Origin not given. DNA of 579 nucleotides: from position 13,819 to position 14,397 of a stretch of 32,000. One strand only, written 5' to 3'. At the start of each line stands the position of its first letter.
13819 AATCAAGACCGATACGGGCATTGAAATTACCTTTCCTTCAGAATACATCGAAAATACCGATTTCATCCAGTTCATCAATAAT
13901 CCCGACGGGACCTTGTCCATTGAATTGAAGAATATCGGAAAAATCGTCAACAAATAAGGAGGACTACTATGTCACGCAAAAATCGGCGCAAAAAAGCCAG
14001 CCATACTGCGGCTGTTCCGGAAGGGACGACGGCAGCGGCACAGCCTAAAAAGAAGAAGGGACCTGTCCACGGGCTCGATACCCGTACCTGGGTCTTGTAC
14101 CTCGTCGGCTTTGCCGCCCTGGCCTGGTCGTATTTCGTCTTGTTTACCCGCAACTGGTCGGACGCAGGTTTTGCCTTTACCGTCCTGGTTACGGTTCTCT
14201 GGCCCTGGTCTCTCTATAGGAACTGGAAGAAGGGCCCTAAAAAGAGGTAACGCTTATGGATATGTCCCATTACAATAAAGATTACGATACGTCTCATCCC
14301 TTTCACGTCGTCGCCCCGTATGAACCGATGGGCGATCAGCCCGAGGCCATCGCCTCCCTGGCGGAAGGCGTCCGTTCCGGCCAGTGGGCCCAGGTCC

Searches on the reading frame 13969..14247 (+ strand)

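Call 67: search_protein_families(library=pfam, proteins=[window:13969-14247:+], max_evalue=0.1)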
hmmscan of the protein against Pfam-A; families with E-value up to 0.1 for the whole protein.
window:13969-14247:+ (93 aa): 2 families
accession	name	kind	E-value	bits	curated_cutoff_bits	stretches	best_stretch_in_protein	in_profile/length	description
PF06197.19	DUF998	-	0.011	15.9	30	1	22-81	122-178/184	Protein of unknown function (DUF998)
PF17272.7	DUF5337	-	0.046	14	27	1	4-59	7-63/74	Family of unknown function (DUF5337)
